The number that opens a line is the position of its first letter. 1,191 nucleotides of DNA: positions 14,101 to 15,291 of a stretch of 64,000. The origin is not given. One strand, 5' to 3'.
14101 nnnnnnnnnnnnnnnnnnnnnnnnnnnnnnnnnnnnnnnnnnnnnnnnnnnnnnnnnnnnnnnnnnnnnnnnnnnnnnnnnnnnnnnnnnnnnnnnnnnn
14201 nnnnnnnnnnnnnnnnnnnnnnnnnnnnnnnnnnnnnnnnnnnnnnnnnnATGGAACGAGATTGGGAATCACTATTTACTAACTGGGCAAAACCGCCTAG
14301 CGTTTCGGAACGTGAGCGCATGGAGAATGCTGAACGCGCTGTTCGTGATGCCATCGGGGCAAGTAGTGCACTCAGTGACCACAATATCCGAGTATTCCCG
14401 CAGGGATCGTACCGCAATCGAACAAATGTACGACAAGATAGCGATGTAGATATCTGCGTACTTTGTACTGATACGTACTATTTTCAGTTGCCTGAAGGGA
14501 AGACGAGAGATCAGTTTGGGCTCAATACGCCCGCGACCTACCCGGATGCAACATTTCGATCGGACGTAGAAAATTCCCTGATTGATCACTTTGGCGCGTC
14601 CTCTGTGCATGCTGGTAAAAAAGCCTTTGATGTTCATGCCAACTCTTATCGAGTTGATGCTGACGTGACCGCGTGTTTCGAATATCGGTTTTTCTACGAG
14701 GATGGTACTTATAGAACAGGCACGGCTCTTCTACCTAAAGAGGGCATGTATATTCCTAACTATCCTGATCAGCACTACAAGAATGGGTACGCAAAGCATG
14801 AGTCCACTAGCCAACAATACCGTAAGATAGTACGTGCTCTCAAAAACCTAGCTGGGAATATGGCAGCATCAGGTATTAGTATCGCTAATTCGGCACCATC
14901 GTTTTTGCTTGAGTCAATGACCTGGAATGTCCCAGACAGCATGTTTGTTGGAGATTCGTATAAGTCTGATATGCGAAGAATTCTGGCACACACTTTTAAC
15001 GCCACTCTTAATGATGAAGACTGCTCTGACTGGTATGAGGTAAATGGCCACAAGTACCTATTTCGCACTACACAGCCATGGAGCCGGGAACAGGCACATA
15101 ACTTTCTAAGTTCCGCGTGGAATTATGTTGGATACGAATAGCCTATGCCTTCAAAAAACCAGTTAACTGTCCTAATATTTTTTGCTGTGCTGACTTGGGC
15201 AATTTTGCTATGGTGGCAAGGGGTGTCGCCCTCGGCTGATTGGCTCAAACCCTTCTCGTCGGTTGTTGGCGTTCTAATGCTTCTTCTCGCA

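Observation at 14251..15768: Two-gene CBASS-like module (SMODS/CD-NTase plus 2-TM effector) next to tRNA-Lys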

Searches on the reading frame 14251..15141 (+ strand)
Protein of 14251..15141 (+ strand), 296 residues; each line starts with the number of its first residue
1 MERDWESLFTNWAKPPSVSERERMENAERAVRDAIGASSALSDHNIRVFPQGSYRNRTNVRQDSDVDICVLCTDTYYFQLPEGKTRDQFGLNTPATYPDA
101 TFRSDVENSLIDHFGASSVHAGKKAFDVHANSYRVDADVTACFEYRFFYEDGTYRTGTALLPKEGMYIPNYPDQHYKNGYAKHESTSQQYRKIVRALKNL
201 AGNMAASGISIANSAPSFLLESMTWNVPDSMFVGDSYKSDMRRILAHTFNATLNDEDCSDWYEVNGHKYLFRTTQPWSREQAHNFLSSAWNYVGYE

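Call 4: search_protein_families(library=pfam, proteins=[window:14251-15141:+], max_evalue=1)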
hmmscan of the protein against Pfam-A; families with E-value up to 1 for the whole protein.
window:14251-15141:+ (296 aa): 4 families
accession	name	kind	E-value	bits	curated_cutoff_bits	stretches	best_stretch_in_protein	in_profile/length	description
PF01909.29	NTP_transf_2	-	0.011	16.5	21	1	43-75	13-43/93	Nucleotidyltransferase domain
PF18144.7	SMODS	-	0.05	14.2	26.5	1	16-70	16-71/164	Second Messenger Oligonucleotide or Dinucleotide Synthetase domain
PF22600.2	MTPAP-like_central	-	0.16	12.5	27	1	22-77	16-70/139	Poly(A) RNA polymerase, mitochondrial-like, central palm domain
PF18765.7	Polbeta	-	0.18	12.4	26.9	1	52-75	20-42/93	Polymerase beta, Nucleotidyltransferase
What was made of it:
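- On CD-NTase (cGAS/DncV-like nucleotidyltransferase), clade E: 14.2 bits against a threshold of 26.5, N-terminal 55 residues only (call 4).
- Generic Pfam NTP_transf_2, Polbeta and SMODS models give only sub-threshold hits (E 0.011-0.18, call 4).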

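Call 5: search_protein_families(library=padloc, proteins=[window:14251-15141:+], max_evalue=1)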
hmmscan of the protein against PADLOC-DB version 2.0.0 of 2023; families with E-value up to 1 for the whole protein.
window:14251-15141:+ (296 aa): 23 families
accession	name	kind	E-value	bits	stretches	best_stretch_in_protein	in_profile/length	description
PDLC00801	Cyclase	-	4.5e-118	391.7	1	1-296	1-295/295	oligonucleotide-cyclase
PDLC00794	Cyclase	-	1.7e-85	284.9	1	6-296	5-296/297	oligonucleotide-cyclase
PDLC00788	Cyclase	-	4.2e-64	214.9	1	9-291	8-292/297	oligonucleotide-cyclase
PDLC00812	Cyclase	-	1e-52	177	1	4-294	46-350/352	oligonucleotide-cyclase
PDLC00789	Cyclase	-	2.5e-24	84.2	1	24-249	12-216/261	oligonucleotide-cyclase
PDLC00807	Cyclase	-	2.1e-14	51.4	1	39-235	70-264/342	oligonucleotide-cyclase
PDLC00772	Cyclase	-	1.4e-13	48.5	1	25-237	74-290/375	oligonucleotide-cyclase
PDLC00809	Cyclase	-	1.7e-10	39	1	20-250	21-226/295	oligonucleotide-cyclase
PDLC00823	Cyclase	-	1.8e-09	35.6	1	20-248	22-213/285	oligonucleotide-cyclase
PDLC00784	Cyclase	-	1.1e-08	32.8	1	50-275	80-324/351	oligonucleotide-cyclase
PDLC00822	Cyclase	-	1.9e-07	28.7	1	16-73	16-77/375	oligonucleotide-cyclase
PDLC00776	Cyclase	-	0.00012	19.6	1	25-73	23-71/287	oligonucleotide-cyclase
PDLC00815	Cyclase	-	0.00012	19.4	1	19-81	28-95/393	oligonucleotide-cyclase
PDLC00810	Cyclase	-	0.00034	18.2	1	19-73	20-74/335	oligonucleotide-cyclase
PDLC00795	Cyclase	-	0.00099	16.3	1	28-69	34-75/340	oligonucleotide-cyclase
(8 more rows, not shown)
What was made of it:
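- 14251..15141 (+): cdnE: clade-E cGAS/DncV-like nucleotidyltransferase (CD-NTase), 296 aa, predicted cyclic di-pyrimidine synthase. PADLOC PDLC00801 4.5e-118, residues 1-296 on profile 1-295/295 (call 5).
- PADLOC 4.5e-118 over the full length (call 5).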

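Call 6: search_protein_families(library=ncbifam, proteins=[window:14251-15141:+], max_evalue=1)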
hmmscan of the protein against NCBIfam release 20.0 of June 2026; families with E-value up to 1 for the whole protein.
window:14251-15141:+ (296 aa): 5 families
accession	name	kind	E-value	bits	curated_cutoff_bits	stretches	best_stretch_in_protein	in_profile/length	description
NF053871.1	DS2_2_antiphage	equivalog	2.3e-53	181.4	350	1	24-292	20-292/294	anti-phage nucleotidyltransferase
NF041117.1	CBASS_cyclase_b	equivalog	7.1e-10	38.9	200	1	20-248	14-210/275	CBASS oligonucleotide cyclase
TIGR03671.1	cca_archaeal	equivalog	0.00012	21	281.3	1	16-72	11-67/410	CCA tRNA nucleotidyltransferase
NF041116.1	CBASS_cyclase_a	equivalog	0.00067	18.9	200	1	44-250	43-233/317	CBASS oligonucleotide cyclase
NF047752.1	MntA_antitoxin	equivalog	0.14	12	60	1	52-75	14-36/106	type VII toxin-antitoxin system MntA family adenylyltransferase antitoxin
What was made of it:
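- Tried and rejected: (6) NCBIfam 'DS2_2_antiphage' sub-threshold hit (call 6).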

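Call 7: search_solved_structures(query=window:14251-15141:+, max_evalue=1, show_alignments=2)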
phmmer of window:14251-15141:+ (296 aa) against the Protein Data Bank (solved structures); distinct sequences matched with E-value up to 1: 6.
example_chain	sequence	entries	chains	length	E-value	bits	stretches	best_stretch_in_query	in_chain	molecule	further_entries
7x4f_A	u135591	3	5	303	1.2e-75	257.8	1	2-293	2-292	Cyclic dipyrimidine nucleotide synthase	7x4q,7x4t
7x4a_A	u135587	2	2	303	3.3e-66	226.8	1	5-294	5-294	ClCdnE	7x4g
7x4c_A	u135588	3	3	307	1.6e-50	175.3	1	5-295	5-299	EfCdnE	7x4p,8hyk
6e0m_A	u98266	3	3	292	1.8e-42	148.9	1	8-296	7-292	cGAS/DncV-like nucleotidyltransferase in E. coli homolog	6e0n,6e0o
6e0k_A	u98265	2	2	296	9.5e-35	123.5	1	46-287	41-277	cGAS/DncV-like nucleotidyltransferase in E. coli homolog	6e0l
1ghs_A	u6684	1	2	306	0.98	11.9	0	168-249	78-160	1,3-BETA-GLUCANASE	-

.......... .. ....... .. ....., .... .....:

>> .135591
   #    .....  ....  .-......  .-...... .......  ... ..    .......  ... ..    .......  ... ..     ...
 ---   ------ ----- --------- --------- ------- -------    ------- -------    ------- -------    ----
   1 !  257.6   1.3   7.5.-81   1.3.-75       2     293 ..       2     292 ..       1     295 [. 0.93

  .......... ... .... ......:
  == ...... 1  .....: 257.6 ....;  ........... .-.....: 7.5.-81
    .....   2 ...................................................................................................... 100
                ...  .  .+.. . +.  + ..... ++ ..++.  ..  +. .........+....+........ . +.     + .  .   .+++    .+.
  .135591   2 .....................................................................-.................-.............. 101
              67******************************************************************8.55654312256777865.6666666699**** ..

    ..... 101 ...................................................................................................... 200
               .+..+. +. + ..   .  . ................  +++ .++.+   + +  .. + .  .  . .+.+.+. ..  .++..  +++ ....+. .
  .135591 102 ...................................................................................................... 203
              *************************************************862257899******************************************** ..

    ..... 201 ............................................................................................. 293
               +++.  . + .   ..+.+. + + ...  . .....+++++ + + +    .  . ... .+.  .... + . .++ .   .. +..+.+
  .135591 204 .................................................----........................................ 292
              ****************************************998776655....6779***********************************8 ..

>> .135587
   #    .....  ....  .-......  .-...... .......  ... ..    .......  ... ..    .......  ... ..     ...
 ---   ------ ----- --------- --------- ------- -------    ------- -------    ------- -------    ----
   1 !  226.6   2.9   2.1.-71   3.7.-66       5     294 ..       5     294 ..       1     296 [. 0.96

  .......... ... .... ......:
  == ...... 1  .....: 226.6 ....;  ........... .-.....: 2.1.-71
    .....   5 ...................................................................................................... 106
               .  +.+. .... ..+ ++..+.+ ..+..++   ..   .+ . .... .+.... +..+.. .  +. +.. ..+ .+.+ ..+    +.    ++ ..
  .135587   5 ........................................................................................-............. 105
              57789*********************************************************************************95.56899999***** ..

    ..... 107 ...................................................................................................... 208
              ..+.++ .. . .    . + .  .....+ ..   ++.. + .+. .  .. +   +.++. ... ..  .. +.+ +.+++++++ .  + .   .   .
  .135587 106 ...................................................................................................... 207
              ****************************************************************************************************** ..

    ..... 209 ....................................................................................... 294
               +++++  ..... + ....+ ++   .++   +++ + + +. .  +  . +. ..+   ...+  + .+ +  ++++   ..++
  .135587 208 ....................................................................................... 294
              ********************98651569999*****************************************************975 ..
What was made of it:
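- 14251..15141 (+): PDB 7x4f LpCdnE 1.2e-75, plus ClCdnE, EfCdnE, EmCdnE and RmCdnE (call 7).
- On CD-NTase (cGAS/DncV-like nucleotidyltransferase), clade E: phmmer against LpCdnE, ClCdnE, EfCdnE, EmCdnE and RmCdnE gives 1.2e-75 to 9.5e-35 (call 7).
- Sequence matches to five CdnE crystal structures, the best being 7x4f 'cyclic dipyrimidine nucleotide synthase' at 1.2e-75 (call 7). Clade-specific models and crystal structures match end to end at E 1e-118 and 1e-75 (calls 5, 7).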

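Call 11: find_encoding_contigs(protein=window:14251-15141:+, flank=10000, max_places=6)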
Protein window:14251-15141:+ (296 aa): 1 contig read that carries it; 1 place shown.
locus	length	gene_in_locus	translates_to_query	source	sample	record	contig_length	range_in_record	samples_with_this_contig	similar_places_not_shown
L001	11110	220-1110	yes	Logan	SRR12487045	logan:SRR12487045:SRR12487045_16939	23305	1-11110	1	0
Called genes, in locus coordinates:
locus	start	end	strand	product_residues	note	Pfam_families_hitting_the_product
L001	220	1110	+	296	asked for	PF26305:CD_NTase_C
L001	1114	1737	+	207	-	PF18153:Cap15_CD_rec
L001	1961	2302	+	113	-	PF01588:tRNA_bind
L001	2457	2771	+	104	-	PF13376:OmdA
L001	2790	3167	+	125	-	PF07237:DUF1428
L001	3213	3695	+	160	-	PF06983:3-dmu-9_3-mt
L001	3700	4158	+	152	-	PF08818:DUF1801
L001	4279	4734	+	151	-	-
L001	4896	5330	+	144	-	-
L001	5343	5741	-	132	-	PF08818:DUF1801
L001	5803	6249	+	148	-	PF08818:DUF1801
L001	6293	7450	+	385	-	-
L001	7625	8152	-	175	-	-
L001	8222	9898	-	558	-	-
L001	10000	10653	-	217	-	PF12637:TSCPD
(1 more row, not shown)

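Call 12: find_related_loci(query=window:14251-15141:+, collection=genome_contigs, flank=6000)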
Query window:14251-15141:+ (296 aa) in genome_contigs; peptide patterns used: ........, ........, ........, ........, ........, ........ (x = any residue, [..] = any of these).
53 stretches matched a pattern; 1 encode a relative of the query (tblastn E <= 1e-3); 1 distinct loci.
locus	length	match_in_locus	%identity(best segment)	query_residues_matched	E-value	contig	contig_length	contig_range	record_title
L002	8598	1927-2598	35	29-235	4e-31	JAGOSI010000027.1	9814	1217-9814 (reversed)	MAG: Candidatus Paceibacterota bacterium isolate Gw_Eff_bin_314 Gw_Eff_18347_length_9814_cov_9.138536, whole genome shot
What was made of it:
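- Tried and rejected: The genome_contigs scan returned only one distant hit, L002 (call 12).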

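Call 23: find_homologous_proteins(query=window:14251-15141:+, max_evalue=1e-20)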
Query window:14251-15141:+ (296 aa): 1599 proteins with E <= 1e-20 among 2003 candidates; the best 120 are listed.
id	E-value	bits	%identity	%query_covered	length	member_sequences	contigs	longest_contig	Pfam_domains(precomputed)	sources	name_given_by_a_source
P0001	3.2e-203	691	100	100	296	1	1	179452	PF26305.1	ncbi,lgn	-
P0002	4.2e-125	435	63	100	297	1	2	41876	PF26305.1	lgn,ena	-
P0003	9.1e-117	408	59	99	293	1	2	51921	PF26305.1,PF18144.8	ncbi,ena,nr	ncbi:MAG: hypothetical protein A2W25_04605 [candidate division Zixibacteria bacterium RBG_16_53_22]|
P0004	4.6e-115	402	60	98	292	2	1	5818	PF26305.1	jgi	-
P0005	8.5e-115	401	59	100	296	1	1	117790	PF26305.1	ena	-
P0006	3.2e-112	393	58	99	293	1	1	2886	PF26305.1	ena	-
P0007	1.5e-108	381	58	98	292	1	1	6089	PF26305.1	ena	-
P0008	4.7e-108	379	54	100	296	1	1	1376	PF26305.1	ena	-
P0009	8.5e-107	375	54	100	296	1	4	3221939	PF26305.1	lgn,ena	-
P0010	9.9e-107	375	55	99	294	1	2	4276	PF26305.1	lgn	-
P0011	1.7e-106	374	55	99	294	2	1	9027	PF26305.1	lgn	-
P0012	2.4e-106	373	56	99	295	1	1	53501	PF26305.1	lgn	-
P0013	3.8e-106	373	52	100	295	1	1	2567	PF26305.1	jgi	jgi:hypothetical protein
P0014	5.9e-105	369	55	98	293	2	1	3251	PF26305.1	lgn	-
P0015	6.8e-105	369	52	100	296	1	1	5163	PF26305.1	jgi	jgi:hypothetical protein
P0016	9.5e-105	368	54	99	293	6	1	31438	PF26305.1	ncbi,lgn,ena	-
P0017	1.5e-104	367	59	94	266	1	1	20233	PF26305.1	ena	-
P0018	2.3e-104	367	54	98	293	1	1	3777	PF26305.1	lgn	-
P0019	3.0e-104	367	53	100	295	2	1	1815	PF26305.1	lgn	-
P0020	5.1e-104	366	53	99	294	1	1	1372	PF26305.1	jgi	jgi:hypothetical protein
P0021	1.1e-103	365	52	98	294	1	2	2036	PF26305.1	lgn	-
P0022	1.5e-103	364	53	100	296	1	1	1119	PF26305.1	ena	-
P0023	1.6e-103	364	54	100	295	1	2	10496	PF26305.1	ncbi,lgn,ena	-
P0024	2.4e-103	364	53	99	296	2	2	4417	PF26305.1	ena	-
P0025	4.4e-103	363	52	100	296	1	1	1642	PF26305.1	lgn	-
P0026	1.1e-102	361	54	99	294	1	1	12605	PF26305.1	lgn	-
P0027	1.3e-102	361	52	100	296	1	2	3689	PF26305.1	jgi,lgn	jgi:hypothetical protein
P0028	4.2e-102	359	54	99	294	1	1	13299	PF26305.1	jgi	jgi:hypothetical protein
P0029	8.1e-102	359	52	100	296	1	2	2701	PF26305.1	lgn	-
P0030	1.1e-101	358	54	99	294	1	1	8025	PF26305.1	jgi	jgi:hypothetical protein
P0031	1.5e-101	358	54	98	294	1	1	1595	PF26305.1,PF18144.8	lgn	-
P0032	2.2e-101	357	50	100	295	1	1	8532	PF26305.1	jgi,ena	-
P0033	2.4e-101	357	52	100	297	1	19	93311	PF26305.1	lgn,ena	-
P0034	4.5e-101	356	51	100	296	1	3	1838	PF26305.1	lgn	-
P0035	5.9e-101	356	52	99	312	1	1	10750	PF26305.1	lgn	-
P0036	5.9e-101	356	50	100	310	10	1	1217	PF26305.1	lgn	-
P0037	6.7e-101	356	51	100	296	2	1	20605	PF26305.1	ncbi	ncbi:MAG: nucleotidyltransferase [bacterium]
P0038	8.3e-101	355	51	100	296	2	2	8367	PF26305.1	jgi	jgi:hypothetical protein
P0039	1.0e-100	355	53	99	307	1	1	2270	PF26305.1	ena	-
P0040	1.1e-100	355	52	99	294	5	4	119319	PF26305.1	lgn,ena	-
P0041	1.6e-100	354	53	99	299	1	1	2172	PF26305.1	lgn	-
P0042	1.6e-100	354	53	99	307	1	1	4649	PF26305.1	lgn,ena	-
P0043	2.6e-100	354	53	99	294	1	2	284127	PF26305.1,PF18144.8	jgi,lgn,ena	-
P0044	4.3e-100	353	53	100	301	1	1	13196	PF26305.1,PF18144.8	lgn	-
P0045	4.6e-100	353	53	99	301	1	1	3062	PF26305.1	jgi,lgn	jgi:hypothetical protein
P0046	5.8e-100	352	54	98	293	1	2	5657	PF26305.1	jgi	jgi:hypothetical protein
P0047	6.8e-100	352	50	100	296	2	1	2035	PF26305.1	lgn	-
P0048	8.9e-100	352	52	100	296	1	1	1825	PF26305.1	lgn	-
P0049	9.2e-100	352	50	100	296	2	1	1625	PF26305.1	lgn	-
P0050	1.2e-99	351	51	100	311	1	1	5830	PF26305.1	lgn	-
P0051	1.6e-99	351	50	98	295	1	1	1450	PF26305.1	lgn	-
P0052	1.6e-99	351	53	99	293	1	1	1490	PF26305.1,PF18144.8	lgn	-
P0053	2.1e-99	351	53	99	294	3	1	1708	PF26305.1,PF18144.8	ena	-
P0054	2.2e-99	351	49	100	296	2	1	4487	PF26305.1,PF18144.8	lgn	-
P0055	2.4e-99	350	51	100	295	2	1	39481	PF26305.1,PF18144.8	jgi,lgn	jgi:hypothetical protein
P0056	2.9e-99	350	51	100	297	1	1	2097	PF26305.1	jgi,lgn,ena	-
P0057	3.1e-99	350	51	98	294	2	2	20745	PF26305.1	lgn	-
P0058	4.0e-99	350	52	100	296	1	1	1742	PF26305.1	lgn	-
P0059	4.9e-99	349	52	100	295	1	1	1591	PF26305.1,PF18144.8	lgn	-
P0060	5.4e-99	349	51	99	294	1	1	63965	PF26305.1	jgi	jgi:hypothetical protein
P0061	6.8e-99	349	52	99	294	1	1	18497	PF26305.1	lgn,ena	-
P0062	1.0e-98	348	51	100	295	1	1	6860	PF26305.1,PF18144.8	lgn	-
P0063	1.4e-98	348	52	100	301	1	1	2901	PF26305.1,PF18144.8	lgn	-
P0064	1.6e-98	348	50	100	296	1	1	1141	PF26305.1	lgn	-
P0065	1.9e-98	347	50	100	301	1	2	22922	PF26305.1,PF01909.30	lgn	-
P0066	2.5e-98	347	52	99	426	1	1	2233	PF26305.1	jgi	jgi:hypothetical protein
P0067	3.1e-98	347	52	100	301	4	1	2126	PF26305.1,PF18144.8,PF01909.30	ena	-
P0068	3.2e-98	347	53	100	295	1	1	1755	PF26305.1,PF18144.8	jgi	jgi:hypothetical protein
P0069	3.3e-98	347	53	100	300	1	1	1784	PF26305.1,PF18144.8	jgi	jgi:hypothetical protein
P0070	4.1e-98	346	52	100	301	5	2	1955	PF26305.1,PF18144.8,PF01909.30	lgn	-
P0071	4.1e-98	346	51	100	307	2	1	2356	PF26305.1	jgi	jgi:hypothetical protein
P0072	5.3e-98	346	51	100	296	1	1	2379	PF26305.1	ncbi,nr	ncbi:MAG: nucleotidyltransferase [Chloroflexi bacterium]|nr:nucleotidyltransferase [Chloroflexota ba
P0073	7.3e-98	346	50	100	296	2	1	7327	PF26305.1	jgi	jgi:hypothetical protein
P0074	8.9e-98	345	49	99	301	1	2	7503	PF26305.1,PF18144.8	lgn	-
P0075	1.2e-97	345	50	99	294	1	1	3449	PF26305.1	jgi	jgi:hypothetical protein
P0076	1.2e-97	345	52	99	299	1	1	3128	PF26305.1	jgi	jgi:hypothetical protein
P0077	1.5e-97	345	52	100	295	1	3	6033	PF26305.1,PF18144.8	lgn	-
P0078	1.6e-97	344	52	99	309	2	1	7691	PF26305.1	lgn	-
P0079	2.6e-97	344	49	100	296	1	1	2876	PF26305.1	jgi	jgi:hypothetical protein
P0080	2.9e-97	344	51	100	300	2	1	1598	PF26305.1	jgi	jgi:hypothetical protein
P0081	3.2e-97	343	52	98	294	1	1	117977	PF26305.1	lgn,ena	-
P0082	3.2e-97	343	53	99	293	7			PF26305.1,PF18144.8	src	-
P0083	3.8e-97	343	51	100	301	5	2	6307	PF26305.1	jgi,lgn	jgi:hypothetical protein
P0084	4.2e-97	343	51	100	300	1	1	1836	PF26305.1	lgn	-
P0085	4.6e-97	343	52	98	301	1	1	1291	PF26305.1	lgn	-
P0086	4.8e-97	343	53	98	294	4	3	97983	PF26305.1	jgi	jgi:hypothetical protein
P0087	4.8e-97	343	50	99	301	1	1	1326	PF26305.1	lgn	-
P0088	5.2e-97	343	52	100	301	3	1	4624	PF26305.1,PF18144.8,PF01909.30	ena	-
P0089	6.4e-97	342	51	98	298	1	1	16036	PF26305.1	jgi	jgi:hypothetical protein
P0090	6.8e-97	342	51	100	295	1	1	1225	PF26305.1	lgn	-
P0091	7.1e-97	342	51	99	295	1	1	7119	PF26305.1,PF18144.8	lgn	-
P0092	8.2e-97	342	52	99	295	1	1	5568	PF26305.1,PF18144.8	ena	-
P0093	1.2e-96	342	51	100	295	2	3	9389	PF26305.1,PF18144.8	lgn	-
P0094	1.3e-96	341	52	100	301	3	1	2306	PF26305.1,PF18144.8,PF01909.30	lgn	-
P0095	1.5e-96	341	51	100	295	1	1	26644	PF26305.1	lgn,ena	-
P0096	1.5e-96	341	51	100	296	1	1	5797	PF26305.1,PF18144.8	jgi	jgi:hypothetical protein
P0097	1.6e-96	341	51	100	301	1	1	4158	PF26305.1,PF18144.8,PF01909.30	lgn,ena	-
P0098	1.7e-96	341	50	100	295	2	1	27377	PF26305.1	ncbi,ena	-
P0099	1.8e-96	341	50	100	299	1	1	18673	PF26305.1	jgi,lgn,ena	-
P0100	2.4e-96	341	49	100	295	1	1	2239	PF26305.1,PF18144.8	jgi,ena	-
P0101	2.5e-96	341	51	99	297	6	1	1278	PF26305.1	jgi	jgi:hypothetical protein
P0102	2.7e-96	340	52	100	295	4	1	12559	PF26305.1,PF18144.8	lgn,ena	-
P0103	2.8e-96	340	51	99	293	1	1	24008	PF26305.1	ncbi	ncbi:MAG: nucleotidyltransferase [Candidatus Omnitrophota bacterium]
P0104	3.2e-96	340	51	100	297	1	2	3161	PF26305.1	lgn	-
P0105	3.2e-96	340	52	100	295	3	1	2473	PF26305.1,PF18144.8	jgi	jgi:hypothetical protein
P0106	3.5e-96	340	51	99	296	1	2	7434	PF26305.1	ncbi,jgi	jgi:hypothetical protein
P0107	3.7e-96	340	54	99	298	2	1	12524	PF26305.1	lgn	-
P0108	3.9e-96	340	52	100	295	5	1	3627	PF26305.1,PF18144.8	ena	-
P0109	4.3e-96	340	53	100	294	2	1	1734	PF26305.1,PF18144.8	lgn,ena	-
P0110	4.5e-96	340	51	99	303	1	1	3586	PF26305.1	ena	-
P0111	4.6e-96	340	50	100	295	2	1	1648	PF26305.1,PF18144.8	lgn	-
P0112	4.7e-96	340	52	100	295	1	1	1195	PF26305.1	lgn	-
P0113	8.2e-96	339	51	100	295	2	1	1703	PF26305.1,PF18144.8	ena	-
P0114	8.6e-96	339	53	100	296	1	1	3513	PF26305.1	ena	-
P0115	8.9e-96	339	51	100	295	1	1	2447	PF26305.1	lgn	-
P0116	1.1e-95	338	51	99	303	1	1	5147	PF26305.1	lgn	-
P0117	1.3e-95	338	50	100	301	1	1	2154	PF26305.1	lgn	-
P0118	1.6e-95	338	50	99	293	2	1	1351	PF26305.1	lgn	-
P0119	1.7e-95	338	53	99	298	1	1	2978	PF26305.1,PF18144.8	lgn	-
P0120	2.2e-95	337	52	100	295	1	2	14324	PF26305.1,PF18144.8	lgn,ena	-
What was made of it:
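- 14251..15141 (+): 1,599 homologues at E<=1e-20 (call 23).
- On CD-NTase (cGAS/DncV-like nucleotidyltransferase), clade E: PF26305 CD_NTase_C is the precomputed hit (calls 11, 23). Many close homologues do carry PF18144 in the precomputed annotation (call 23).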

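Call 26: find_encoding_contigs(protein=P0002, flank=8000, max_places=3)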
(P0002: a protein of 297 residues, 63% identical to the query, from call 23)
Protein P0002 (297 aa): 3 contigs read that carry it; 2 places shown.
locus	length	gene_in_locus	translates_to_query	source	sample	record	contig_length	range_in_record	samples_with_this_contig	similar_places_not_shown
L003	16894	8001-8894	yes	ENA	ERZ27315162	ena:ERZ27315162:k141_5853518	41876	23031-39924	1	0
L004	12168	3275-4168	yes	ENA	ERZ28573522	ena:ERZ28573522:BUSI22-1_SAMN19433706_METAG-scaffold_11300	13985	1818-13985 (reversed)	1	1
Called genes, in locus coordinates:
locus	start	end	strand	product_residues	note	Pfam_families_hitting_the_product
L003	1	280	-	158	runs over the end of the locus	PF01381:HTH_3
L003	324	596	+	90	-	-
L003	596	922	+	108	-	-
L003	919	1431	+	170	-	-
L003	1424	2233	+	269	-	PF00899:ThiF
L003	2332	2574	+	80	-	PF09954:DUF2188 (weak)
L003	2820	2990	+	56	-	-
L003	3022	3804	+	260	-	-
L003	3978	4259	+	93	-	-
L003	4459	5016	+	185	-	-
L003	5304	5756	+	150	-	-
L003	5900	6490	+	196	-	-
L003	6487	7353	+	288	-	-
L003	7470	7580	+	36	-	-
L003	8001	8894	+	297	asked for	PF26305:CD_NTase_C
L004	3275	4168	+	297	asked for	PF26305:CD_NTase_C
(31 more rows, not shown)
